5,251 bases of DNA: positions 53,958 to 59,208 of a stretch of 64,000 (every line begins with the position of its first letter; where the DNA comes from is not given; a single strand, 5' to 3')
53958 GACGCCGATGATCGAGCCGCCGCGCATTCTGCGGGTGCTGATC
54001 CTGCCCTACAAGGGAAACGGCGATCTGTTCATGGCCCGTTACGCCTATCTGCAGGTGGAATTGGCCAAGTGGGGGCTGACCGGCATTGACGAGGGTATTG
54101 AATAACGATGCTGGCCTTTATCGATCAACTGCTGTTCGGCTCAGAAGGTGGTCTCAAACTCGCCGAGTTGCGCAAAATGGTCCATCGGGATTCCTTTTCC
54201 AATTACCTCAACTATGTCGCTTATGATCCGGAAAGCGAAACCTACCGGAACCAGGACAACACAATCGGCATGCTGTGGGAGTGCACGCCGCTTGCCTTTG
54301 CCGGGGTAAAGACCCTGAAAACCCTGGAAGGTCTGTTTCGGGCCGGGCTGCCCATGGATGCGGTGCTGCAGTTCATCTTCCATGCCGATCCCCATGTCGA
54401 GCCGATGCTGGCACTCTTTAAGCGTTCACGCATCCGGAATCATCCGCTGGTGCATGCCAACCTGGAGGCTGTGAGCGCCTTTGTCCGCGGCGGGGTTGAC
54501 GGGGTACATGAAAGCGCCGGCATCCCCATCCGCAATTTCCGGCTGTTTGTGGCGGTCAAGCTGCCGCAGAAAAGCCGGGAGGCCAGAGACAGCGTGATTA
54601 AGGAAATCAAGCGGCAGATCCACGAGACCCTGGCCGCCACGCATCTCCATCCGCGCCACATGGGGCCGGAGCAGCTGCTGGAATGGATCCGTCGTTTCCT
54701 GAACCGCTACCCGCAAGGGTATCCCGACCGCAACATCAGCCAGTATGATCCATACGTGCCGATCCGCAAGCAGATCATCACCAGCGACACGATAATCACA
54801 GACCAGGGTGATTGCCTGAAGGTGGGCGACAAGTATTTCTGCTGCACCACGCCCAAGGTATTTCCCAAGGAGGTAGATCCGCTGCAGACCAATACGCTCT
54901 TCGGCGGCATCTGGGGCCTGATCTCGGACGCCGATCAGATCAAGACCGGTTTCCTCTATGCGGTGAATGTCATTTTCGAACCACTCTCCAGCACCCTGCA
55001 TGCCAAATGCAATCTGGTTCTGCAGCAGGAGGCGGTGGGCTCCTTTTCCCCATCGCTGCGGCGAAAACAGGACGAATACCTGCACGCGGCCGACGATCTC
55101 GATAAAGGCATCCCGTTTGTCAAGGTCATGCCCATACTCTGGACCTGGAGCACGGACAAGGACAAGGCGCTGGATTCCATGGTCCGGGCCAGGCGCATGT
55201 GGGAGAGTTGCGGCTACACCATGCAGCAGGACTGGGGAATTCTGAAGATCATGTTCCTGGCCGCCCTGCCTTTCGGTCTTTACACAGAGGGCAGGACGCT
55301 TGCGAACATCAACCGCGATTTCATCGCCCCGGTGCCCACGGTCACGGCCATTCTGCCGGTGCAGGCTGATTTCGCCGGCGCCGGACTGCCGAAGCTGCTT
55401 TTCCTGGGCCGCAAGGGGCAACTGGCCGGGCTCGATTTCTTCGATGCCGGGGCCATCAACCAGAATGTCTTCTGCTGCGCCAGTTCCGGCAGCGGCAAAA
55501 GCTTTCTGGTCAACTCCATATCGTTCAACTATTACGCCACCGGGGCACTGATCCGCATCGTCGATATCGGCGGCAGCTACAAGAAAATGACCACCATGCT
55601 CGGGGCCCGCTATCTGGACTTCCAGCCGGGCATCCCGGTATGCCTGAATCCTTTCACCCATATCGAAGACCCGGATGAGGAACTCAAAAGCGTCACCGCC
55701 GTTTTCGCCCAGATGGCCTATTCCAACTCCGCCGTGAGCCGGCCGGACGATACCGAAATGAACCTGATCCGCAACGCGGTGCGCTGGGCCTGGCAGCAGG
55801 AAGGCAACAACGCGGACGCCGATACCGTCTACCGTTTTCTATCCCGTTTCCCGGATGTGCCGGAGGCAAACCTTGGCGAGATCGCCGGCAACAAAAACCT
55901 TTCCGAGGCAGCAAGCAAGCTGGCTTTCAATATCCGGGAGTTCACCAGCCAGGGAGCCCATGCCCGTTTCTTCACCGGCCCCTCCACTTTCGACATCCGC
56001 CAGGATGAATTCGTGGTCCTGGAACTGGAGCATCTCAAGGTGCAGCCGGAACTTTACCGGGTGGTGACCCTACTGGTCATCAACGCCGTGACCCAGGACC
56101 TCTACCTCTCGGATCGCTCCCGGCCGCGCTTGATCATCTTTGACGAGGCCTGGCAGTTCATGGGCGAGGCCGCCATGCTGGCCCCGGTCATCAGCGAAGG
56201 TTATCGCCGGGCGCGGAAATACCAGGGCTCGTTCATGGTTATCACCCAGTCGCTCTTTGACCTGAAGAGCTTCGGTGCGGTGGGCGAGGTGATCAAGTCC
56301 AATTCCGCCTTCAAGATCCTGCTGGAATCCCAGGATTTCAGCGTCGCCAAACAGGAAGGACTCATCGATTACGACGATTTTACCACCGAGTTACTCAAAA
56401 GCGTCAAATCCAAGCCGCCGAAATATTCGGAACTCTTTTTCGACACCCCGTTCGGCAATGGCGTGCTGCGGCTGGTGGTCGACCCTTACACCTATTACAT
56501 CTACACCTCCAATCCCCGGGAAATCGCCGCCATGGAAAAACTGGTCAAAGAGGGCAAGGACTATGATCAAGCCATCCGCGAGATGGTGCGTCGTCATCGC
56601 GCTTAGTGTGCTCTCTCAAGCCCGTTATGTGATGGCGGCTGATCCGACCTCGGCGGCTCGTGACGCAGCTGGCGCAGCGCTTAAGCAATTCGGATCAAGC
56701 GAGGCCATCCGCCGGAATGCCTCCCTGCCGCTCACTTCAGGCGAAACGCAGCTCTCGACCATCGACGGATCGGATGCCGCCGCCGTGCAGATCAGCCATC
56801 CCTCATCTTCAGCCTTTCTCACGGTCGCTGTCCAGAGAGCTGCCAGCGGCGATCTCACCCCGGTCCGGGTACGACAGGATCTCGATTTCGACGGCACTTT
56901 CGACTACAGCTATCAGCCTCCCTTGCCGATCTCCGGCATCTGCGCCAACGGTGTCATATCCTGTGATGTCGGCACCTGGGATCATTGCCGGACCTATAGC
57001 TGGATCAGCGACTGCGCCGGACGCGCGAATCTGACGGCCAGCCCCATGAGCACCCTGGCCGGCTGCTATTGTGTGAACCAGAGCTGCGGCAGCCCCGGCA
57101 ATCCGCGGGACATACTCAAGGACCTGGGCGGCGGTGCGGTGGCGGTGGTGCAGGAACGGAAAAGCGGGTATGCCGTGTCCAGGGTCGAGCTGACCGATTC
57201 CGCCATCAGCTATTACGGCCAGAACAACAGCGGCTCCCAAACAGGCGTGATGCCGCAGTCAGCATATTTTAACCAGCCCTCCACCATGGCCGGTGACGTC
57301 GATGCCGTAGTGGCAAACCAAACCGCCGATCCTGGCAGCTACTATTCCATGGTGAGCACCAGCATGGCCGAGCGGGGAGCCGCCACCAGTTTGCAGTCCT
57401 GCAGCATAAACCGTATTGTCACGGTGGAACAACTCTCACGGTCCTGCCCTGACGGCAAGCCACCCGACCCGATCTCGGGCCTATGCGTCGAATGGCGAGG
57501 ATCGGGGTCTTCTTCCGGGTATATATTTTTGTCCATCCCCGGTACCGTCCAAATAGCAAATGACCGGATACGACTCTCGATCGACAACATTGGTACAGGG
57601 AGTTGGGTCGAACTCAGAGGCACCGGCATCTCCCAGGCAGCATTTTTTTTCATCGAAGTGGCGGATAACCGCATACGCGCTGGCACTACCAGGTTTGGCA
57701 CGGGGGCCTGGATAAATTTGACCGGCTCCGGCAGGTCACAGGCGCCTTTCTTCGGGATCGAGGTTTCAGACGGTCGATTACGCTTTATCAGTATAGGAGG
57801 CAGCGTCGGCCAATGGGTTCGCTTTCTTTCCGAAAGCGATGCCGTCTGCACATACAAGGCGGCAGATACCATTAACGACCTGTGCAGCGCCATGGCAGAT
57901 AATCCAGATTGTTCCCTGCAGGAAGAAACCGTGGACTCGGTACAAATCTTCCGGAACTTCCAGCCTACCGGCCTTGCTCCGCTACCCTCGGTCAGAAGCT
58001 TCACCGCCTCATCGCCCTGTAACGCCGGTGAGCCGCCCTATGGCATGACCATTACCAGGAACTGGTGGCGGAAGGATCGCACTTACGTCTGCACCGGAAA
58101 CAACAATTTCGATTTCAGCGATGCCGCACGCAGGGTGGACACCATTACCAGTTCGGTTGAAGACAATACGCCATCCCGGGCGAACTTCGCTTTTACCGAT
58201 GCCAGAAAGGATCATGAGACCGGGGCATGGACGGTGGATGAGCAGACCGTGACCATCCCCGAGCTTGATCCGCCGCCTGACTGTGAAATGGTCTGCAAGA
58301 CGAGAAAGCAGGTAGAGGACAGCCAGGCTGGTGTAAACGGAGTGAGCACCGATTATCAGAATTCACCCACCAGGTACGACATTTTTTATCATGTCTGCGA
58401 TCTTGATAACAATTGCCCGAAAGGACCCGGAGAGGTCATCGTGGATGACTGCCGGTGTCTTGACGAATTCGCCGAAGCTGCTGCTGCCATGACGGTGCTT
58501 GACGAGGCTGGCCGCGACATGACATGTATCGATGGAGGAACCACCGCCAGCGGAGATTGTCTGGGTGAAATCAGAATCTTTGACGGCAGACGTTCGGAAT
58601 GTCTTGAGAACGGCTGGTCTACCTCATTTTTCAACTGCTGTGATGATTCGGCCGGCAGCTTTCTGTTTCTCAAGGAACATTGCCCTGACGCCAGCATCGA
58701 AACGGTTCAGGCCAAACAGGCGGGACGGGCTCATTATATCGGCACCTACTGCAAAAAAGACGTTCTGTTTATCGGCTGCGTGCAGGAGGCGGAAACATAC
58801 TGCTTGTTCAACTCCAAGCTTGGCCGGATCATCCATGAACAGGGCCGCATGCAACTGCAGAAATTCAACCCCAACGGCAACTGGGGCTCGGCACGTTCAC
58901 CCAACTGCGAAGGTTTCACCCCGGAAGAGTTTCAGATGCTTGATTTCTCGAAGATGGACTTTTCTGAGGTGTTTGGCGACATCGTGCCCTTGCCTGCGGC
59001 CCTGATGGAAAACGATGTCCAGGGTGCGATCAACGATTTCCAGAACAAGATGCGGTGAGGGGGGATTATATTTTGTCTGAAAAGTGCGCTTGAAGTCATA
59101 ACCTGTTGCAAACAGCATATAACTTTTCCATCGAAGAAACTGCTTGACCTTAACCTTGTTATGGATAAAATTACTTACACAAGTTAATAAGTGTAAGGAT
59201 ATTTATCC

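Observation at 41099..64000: Integrated F-type conjugative element bounded by a displaced 3' half of tRNA-Leu(UAA)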

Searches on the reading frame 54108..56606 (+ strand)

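Call 8: search_protein_families(library=pfam, proteins=[window:54108-56606:+], max_evalue=0.01)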
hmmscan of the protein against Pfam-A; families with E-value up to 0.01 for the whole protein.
window:54108-56606:+ (832 aa): 4 families
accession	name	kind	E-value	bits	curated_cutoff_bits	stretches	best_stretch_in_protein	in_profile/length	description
PF11130.14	TraC_F_IV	-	1.2e-77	262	28.1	1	30-391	1-375/375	TraC protein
PF19044.6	P-loop_TraG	-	4.3e-42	144.6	25.8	1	450-828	28-411/413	TraG P-loop domain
PF12846.13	AAA_10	-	6.7e-07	29.1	27.5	1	459-722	29-289/362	AAA-like domain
PF01935.23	DUF87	-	0.0035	17.9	23.2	1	457-504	29-80/220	Helicase HerA, central domain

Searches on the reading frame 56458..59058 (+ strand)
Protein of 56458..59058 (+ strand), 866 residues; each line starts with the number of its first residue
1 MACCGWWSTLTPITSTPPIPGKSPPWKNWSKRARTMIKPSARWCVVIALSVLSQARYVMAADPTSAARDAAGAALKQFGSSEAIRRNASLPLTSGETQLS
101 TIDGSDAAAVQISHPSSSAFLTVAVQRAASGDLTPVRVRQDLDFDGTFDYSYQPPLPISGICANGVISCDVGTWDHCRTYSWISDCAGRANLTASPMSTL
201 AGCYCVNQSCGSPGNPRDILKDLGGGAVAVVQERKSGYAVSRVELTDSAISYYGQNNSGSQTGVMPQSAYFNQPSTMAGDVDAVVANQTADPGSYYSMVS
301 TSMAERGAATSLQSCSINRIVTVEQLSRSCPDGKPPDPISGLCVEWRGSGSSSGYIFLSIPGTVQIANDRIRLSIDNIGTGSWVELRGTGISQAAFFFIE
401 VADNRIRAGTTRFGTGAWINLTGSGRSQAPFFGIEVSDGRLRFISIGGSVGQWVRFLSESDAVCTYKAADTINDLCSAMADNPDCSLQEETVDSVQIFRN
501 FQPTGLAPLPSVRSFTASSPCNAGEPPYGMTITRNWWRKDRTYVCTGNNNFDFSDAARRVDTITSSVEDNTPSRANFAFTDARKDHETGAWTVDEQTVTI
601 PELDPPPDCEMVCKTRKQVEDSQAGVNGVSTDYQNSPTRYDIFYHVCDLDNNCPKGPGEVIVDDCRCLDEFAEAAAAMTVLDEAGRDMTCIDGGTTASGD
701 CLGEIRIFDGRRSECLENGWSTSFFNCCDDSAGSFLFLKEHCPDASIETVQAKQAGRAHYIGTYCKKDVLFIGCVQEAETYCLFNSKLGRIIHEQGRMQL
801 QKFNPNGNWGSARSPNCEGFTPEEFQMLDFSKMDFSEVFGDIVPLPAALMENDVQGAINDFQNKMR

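Call 8: search_protein_families(library=pfam, proteins=[window:56458-59058:+], max_evalue=0.01)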
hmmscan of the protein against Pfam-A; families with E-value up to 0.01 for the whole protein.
window:56458-59058:+ (866 aa): 1 family
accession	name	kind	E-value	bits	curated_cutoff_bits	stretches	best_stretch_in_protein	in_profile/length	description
PF06986.16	F_T4SS_TraN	-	1.1e-28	101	23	1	622-821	63-240/240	F-type Type IV secretion system, TraN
